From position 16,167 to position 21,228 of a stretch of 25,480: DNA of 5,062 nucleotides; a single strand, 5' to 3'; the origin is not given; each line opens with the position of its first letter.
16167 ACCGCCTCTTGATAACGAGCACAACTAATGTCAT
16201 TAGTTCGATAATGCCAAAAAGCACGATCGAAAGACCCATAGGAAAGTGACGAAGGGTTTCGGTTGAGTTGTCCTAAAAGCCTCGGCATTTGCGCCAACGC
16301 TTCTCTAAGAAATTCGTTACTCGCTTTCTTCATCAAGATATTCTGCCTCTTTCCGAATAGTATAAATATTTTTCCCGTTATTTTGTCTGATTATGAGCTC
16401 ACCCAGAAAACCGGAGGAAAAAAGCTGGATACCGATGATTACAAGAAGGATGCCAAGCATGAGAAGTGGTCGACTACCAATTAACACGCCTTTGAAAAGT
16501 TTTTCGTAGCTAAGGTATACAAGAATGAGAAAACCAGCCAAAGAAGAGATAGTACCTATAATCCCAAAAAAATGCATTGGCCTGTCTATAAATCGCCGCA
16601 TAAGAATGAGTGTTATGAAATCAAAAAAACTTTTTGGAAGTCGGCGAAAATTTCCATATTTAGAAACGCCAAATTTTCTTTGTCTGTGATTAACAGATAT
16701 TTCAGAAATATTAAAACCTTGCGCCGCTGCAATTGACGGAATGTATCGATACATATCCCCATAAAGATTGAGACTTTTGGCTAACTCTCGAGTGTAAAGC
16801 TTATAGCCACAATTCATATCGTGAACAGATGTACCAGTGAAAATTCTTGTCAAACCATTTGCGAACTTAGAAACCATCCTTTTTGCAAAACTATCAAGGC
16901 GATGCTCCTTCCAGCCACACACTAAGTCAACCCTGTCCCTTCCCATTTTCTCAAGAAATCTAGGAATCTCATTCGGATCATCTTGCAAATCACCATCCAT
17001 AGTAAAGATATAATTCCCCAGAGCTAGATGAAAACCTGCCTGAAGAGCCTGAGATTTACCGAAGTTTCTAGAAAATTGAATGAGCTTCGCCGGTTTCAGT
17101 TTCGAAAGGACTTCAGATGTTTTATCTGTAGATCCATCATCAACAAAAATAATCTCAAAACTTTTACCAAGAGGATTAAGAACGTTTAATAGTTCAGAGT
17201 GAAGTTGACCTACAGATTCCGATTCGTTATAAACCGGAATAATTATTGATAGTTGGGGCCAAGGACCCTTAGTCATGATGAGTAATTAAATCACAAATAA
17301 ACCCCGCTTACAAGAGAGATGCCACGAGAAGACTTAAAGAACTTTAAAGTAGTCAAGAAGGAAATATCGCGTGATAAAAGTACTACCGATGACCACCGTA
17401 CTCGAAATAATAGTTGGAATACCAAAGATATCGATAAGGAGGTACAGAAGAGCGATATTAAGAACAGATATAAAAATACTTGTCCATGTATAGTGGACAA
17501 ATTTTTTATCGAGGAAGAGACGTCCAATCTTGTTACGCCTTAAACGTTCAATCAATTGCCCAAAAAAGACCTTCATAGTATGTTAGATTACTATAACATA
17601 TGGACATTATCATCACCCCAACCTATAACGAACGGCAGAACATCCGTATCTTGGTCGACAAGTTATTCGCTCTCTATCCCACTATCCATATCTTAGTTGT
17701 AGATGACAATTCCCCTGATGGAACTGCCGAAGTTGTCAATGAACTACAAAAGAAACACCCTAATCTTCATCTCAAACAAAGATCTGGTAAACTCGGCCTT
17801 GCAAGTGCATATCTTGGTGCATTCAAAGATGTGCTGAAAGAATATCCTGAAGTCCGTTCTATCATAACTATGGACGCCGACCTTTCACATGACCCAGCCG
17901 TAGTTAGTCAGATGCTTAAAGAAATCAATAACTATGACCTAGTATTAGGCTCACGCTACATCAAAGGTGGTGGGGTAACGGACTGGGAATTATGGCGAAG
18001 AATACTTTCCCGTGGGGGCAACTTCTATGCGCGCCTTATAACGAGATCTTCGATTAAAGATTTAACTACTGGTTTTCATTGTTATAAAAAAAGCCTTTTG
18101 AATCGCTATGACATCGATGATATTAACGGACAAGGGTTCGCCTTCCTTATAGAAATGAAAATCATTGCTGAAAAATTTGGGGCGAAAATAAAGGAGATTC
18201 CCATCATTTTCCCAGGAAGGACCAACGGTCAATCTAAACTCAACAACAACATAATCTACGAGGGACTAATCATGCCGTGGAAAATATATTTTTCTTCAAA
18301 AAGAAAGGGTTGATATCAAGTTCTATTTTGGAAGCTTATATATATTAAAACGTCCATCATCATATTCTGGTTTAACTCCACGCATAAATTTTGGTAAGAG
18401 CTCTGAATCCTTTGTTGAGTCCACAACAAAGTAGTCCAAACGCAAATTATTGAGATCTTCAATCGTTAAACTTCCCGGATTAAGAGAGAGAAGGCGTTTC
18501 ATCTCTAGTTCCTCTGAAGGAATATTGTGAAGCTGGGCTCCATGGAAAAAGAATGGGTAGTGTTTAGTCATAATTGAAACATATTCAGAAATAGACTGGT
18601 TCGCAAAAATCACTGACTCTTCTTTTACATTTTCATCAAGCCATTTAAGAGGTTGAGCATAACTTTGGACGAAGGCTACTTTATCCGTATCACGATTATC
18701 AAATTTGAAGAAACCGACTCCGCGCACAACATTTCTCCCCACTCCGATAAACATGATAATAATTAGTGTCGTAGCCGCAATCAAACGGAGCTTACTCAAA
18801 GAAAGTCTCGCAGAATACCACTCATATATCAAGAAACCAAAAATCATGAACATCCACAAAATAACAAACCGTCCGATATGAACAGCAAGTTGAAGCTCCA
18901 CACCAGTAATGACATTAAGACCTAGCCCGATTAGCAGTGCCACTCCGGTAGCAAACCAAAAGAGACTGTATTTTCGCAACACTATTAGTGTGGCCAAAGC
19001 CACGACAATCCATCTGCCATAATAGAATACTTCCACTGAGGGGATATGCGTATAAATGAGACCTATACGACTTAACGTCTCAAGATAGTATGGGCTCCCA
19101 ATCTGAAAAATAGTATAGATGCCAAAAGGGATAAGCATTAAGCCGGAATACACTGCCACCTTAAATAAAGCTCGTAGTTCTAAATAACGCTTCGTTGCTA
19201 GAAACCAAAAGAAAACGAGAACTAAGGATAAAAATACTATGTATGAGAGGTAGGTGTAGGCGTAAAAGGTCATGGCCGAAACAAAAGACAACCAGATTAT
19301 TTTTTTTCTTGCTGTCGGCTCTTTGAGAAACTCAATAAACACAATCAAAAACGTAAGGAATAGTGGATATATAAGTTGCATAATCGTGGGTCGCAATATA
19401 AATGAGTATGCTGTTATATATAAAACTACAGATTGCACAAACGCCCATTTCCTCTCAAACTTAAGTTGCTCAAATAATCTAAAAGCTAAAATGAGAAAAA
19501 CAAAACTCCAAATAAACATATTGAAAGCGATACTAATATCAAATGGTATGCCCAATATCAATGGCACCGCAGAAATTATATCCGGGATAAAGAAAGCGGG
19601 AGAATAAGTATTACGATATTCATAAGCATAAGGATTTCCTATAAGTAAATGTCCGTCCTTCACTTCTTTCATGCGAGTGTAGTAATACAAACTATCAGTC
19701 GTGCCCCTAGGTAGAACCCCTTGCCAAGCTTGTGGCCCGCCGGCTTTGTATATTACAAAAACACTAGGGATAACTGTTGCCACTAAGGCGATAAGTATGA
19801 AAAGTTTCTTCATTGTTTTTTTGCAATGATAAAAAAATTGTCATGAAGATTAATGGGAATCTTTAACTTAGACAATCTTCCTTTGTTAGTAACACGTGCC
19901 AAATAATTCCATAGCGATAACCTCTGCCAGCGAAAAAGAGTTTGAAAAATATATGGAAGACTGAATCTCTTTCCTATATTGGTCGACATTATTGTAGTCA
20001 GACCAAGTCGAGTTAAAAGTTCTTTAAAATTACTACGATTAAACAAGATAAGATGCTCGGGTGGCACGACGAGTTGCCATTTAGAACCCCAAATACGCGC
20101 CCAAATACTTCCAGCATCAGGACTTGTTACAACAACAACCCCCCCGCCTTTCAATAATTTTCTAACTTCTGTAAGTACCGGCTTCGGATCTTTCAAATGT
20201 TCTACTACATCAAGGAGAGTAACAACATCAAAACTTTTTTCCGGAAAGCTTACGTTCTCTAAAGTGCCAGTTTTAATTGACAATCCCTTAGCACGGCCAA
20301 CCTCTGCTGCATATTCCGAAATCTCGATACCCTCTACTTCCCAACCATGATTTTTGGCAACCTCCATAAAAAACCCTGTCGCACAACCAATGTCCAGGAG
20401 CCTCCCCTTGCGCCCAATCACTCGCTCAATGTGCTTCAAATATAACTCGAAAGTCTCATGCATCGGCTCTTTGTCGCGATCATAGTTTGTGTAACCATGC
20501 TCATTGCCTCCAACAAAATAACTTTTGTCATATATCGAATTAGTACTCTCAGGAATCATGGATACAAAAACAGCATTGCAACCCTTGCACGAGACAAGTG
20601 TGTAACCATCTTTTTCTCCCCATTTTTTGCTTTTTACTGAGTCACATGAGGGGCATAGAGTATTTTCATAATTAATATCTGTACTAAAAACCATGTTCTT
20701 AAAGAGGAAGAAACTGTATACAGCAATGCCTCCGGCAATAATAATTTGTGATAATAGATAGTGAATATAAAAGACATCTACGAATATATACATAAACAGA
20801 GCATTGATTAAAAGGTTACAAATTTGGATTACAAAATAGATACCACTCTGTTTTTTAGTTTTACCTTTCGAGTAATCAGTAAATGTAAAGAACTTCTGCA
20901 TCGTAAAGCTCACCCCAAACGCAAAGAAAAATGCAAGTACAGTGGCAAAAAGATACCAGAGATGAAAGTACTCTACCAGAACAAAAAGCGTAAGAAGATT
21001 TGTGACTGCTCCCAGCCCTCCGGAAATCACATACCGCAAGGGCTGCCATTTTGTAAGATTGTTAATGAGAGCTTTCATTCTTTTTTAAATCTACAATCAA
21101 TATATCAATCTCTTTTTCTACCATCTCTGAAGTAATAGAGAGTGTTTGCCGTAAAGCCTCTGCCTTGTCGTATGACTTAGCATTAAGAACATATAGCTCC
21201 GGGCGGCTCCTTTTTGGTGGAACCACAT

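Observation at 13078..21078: Two GtrA/GtrB/GT-C-like three-component glycosylation sets around one divergent junction, each with an extra putative tailoring enzyme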

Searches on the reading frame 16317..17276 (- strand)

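Call 3: search_protein_families(library=pfam, proteins=[window:16317-17276:-], max_evalue=0.01)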
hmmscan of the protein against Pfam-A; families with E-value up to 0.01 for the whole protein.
window:16317-17276:- (319 aa): 3 families
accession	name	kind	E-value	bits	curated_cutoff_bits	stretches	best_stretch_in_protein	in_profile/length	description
PF00535.33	Glycos_transf_2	-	1.1e-32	113.7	23.3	1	10-167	1-165/168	Glycosyl transferase family 2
PF10111.15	Glyco_tranf_2_2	-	4.3e-08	33.4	27.3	1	10-97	1-92/276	Glycosyltransferase like family 2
PF13641.12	Glyco_tranf_2_3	-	0.00079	19.9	27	1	7-125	1-125/230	Glycosyltransferase like family 2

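Call 11: search_protein_families(library=ncbifam, proteins=[window:16317-17276:-], max_evalue=0.01)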
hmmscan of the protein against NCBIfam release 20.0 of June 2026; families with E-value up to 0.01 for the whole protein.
window:16317-17276:- (319 aa): 21 families
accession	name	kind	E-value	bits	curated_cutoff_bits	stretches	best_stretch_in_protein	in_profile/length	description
NF007986.1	PRK10714.1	equivalog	8.4e-49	166.3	529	1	8-299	7-297/316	undecaprenyl-phosphate 4-deoxy-4-formamido-L-arabinose transferase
NF047588.1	GlcsyltransPgfSStrep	equivalog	9e-36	123.6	500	1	8-318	2-305/308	glycosyltransferase PgfS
TIGR04182.1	glyco_TIGR04182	equivalog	5.8e-28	98.1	325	1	9-299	2-286/293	S-layer glycoprotein N-glycosyltransferase AglJ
TIGR03937.1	PgaC_IcaA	equivalog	1.2e-15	57.4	422.3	1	5-102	43-141/407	poly-beta-1,6-N-acetyl-D-glucosamine synthase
NF058614.1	PPMAGASynPpgS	equivalog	6e-14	52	370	1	11-172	4-168/226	polyprenyl-phospho-N-acetylgalactosaminyl synthase PpgS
NF041875.1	EPS_EpsD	equivalog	7.3e-12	45.3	370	1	9-111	1-104/325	exopolysaccharide biosynthesis glycosyltransferase EpsD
NF007482.0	PRK10073.1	equivalog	7.3e-12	44.9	423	1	7-119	6-118/334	glycosyltransferase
TIGR04283.1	glyco_like_mftF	equivalog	7.6e-12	45.3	182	1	9-96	1-82/221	TIGR04283 family arsenosugar biosynthesis glycosyltransferase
TIGR03111.1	glyc2_xrt_Gpos1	hypoth_equivalog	1.1e-09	37.6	363.95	1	4-113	46-158/439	TIGR03111 family XrtG-associated glycosyltransferase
TIGR03965.1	mycofact_glyco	equivalog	2.1e-09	36.8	280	1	6-121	73-189/467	mycofactocin biosynthesis glycosyltransferase MftF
TIGR03469.1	HpnB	hypoth_equivalog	7.1e-09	35.2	379.25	1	5-134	42-183/386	hopene-associated glycosyltransferase HpnB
NF047683.1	TeichurnBiosyTuaG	equivalog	4.1e-08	33.2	400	1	7-113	6-113/252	teichuronic acid biosynthesis protein TuaG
NF041391.1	DPhHxTase_Halo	equivalog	3.2e-07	29.6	375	1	15-200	3-186/213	dolichyl-phosphate hexose transferase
NF010496.0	PRK13915.1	equivalog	1.4e-06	27.6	262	1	8-119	32-151/307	glucosyl-3-phosphoglycerate synthase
NF050819.1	PolSacchBiosHfsG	equivalog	2.5e-06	26.9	500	1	7-110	12-116/302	polysaccharide biosynthesis protein HfsG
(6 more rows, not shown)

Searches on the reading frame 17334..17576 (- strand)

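Call 3: search_protein_families(library=pfam, proteins=[window:17334-17576:-], max_evalue=0.01)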
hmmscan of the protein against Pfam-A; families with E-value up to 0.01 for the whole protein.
window:17334-17576:- (80 aa): 1 family
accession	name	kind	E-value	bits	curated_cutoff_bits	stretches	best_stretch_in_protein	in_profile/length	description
PF04138.20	GtrA_DPMS_TM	-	8.9e-06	26.3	26.1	1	24-76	62-114/117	GtrA/DPMS, transmembrane domain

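Call 11: search_protein_families(library=ncbifam, proteins=[window:17334-17576:-], max_evalue=0.01)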
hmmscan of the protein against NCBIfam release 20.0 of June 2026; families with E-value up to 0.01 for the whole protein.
window:17334-17576:- (80 aa): 0 families

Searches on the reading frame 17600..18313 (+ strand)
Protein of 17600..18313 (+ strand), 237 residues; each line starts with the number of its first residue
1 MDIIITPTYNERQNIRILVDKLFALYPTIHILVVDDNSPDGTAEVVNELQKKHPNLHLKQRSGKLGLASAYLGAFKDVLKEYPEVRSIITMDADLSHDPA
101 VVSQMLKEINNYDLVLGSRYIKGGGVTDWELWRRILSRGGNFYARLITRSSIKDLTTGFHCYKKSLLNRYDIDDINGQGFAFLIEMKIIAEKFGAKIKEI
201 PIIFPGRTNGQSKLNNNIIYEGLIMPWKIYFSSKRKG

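Call 3: search_protein_families(library=pfam, proteins=[window:17600-18313:+], max_evalue=0.01)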
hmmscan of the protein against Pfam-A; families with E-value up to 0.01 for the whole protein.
window:17600-18313:+ (237 aa): 4 families
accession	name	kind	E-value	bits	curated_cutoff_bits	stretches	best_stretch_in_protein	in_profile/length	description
PF00535.33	Glycos_transf_2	-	5.2e-29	101.8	23.3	1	4-169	2-166/168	Glycosyl transferase family 2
PF13641.12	Glyco_tranf_2_3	-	0.00023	21.7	27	1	4-76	5-83/230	Glycosyltransferase like family 2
PF10111.15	Glyco_tranf_2_2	-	0.0043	17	27.3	0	7-96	5-93/276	Glycosyltransferase like family 2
PF13704.12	Glyco_tranf_2_4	-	0.0056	17.6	27.5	1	30-94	21-81/98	Glycosyl transferase family 2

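Call 11: search_protein_families(library=ncbifam, proteins=[window:17600-18313:+], max_evalue=0.01)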
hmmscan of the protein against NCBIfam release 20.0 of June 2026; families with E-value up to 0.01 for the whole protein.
window:17600-18313:+ (237 aa): 15 families
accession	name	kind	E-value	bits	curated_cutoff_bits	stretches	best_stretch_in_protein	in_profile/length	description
TIGR04182.1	glyco_TIGR04182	equivalog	8.3e-16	58.2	325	1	4-234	4-219/293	S-layer glycoprotein N-glycosyltransferase AglJ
NF058614.1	PPMAGASynPpgS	equivalog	1.1e-12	47.9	370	1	4-224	4-221/226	polyprenyl-phospho-N-acetylgalactosaminyl synthase PpgS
TIGR03937.1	PgaC_IcaA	equivalog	1.1e-09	37.8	422.3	1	4-111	49-152/407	poly-beta-1,6-N-acetyl-D-glucosamine synthase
NF045692.1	OglycostaseCruG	equivalog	6.8e-09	35.1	600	1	4-121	45-167/386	2'-O-glycosyltransferase CruG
NF041391.1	DPhHxTase_Halo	equivalog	1e-08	34.4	375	1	8-214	3-192/213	dolichyl-phosphate hexose transferase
NF047588.1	GlcsyltransPgfSStrep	equivalog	1.8e-08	34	500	1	4-124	5-126/308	glycosyltransferase PgfS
NF007986.1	PRK10714.1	equivalog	2.6e-08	33.2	529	1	4-215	10-211/316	undecaprenyl-phosphate 4-deoxy-4-formamido-L-arabinose transferase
NF053846.1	glyco_with_XrtP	equivalog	7.3e-08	31.5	520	1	6-71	47-119/440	XrtP-associated glycosyltransferase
TIGR03469.1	HpnB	hypoth_equivalog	1.2e-07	31.2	379.25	1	4-125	48-176/386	hopene-associated glycosyltransferase HpnB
TIGR04283.1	glyco_like_mftF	equivalog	1e-06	28.5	182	1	4-52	3-52/221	TIGR04283 family arsenosugar biosynthesis glycosyltransferase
NF038302.1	EPS_HpsE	equivalog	1.1e-05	24.6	300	1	4-59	5-65/307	hormogonium polysaccharide biosynthesis glycosyltransferase HpsE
NF050050.1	ProtGlycPglI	equivalog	0.00023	20.6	500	1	4-145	6-145/306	GalNAc(5)-diNAcBac-PP-undecaprenol beta-1,3-glucosyltransferase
NF047683.1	TeichurnBiosyTuaG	equivalog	0.00053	19.7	400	1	4-69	10-76/252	teichuronic acid biosynthesis protein TuaG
NF007482.0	PRK10073.1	equivalog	0.0023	17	423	1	4-60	10-68/334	glycosyltransferase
NF041875.1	EPS_EpsD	equivalog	0.0054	16.2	370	1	4-61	3-62/325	exopolysaccharide biosynthesis glycosyltransferase EpsD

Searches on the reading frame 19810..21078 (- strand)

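Call 3: search_protein_families(library=pfam, proteins=[window:19810-21078:-], max_evalue=0.01)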
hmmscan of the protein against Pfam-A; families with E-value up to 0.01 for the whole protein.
window:19810-21078:- (422 aa): 9 families
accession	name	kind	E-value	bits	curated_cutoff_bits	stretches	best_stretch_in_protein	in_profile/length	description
PF13489.12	Methyltransf_23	-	2.3e-25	89.7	27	1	209-362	5-161/164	Methyltransferase domain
PF08241.18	Methyltransf_11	-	1.2e-18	68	21.2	1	228-317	1-95/95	Methyltransferase domain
PF04138.20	GtrA_DPMS_TM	-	1e-17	64.8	26.1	1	15-131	1-117/117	GtrA/DPMS, transmembrane domain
PF08242.18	Methyltransf_12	-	4.8e-14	53.3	30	1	228-315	1-98/98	Methyltransferase domain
PF13649.12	Methyltransf_25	-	7.4e-13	49.4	27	1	228-313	2-97/97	Methyltransferase domain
PF13847.12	Methyltransf_31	-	1.2e-11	44.9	27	1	224-321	4-113/145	Methyltransferase domain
PF07021.18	MetW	-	2.5e-10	40.7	21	1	215-336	5-121/193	Methionine biosynthesis protein MetW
PF01209.24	Ubie_methyltran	-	0.0011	18.8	20.1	1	225-317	48-151/233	ubiE/COQ5 methyltransferase family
PF08003.17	Methyltransf_9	-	0.0028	17.1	23.8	1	214-317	108-217/315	Protein of unknown function (DUF1698)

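Call 11: search_protein_families(library=ncbifam, proteins=[window:19810-21078:-], max_evalue=0.01)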
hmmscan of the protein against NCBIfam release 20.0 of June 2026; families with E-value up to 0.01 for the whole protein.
window:19810-21078:- (422 aa): 29 families (the best 25 are shown)
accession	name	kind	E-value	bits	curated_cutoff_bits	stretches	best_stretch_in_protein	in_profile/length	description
TIGR01983.1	UbiG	equivalog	6.7e-13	48.5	102.95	1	218-319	49-153/228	bifunctional 2-polyprenyl-6-hydroxyphenol methylase/3-demethylubiquinol 3-O-methyltransferase UbiG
NF045667.1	MTase_DVU1556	equivalog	5.5e-10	39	155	1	223-318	22-120/213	DVU_1556 family methyltransferase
TIGR02081.1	metW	equivalog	9e-10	38.4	189.5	1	214-323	4-113/194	methionine biosynthesis protein MetW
NF043040.1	corrin_prot_MT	hypoth_equivalog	8.5e-09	35.2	180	1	215-329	33-160/216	corrinoid protein-associated methyltransferase CpaM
TIGR04345.1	ovoA_Cterm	equivalog_domain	1.4e-07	31.3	170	1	281-320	133-172/242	putative 4-mercaptohistidine N1-methyltransferase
NF041255.1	mycofact_MftM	equivalog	1.9e-06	27.4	200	1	225-304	141-228/289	mycofactocin oligosaccharide methyltransferase MftM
TIGR02072.1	BioC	equivalog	4e-06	26.8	184.95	1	225-324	36-139/244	malonyl-ACP O-methyltransferase BioC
TIGR01934.1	MenG_MenH_UbiE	subfamily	5.4e-06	25.9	158.35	1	223-318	39-142/223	ubiquinone/menaquinone biosynthesis methyltransferase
NF041675.1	sarc_dimgly_tmase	equivalog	1.6e-05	25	550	1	190-320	30-172/278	sarcosine/dimethylglycine N-methyltransferase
NF001244.0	PRK00216.1-5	equivalog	4.2e-05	22.9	216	1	224-318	49-154/236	bifunctional demethylmenaquinone methyltransferase/2-methoxy-6-polyprenyl-1,4-benzoquinol methylase UbiE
TIGR00452.1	TIGR00452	equivalog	4.6e-05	22.4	275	1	216-317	112-219/316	tRNA 5-methoxyuridine(34)/uridine 5-oxyacetic acid(34) synthase CmoB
NF008686.0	PRK11705.1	equivalog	4.8e-05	22.6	400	1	225-317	169-265/383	cyclopropane fatty acyl phospholipid synthase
NF011650.0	PRK15068.1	equivalog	6.1e-05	22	209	1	212-317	113-225/324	tRNA 5-methoxyuridine(34)/uridine 5-oxyacetic acid(34) synthase CmoB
NF001243.0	PRK00216.1-4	equivalog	8.1e-05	22.1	235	1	225-318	49-152/237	demethylmenaquinone methyltransferase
NF050000.1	IS1_IS1595_Zn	domain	0.00029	21.3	28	1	142-172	1-32/34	IS1/IS1595 family N-terminal zinc-binding domain-containing protein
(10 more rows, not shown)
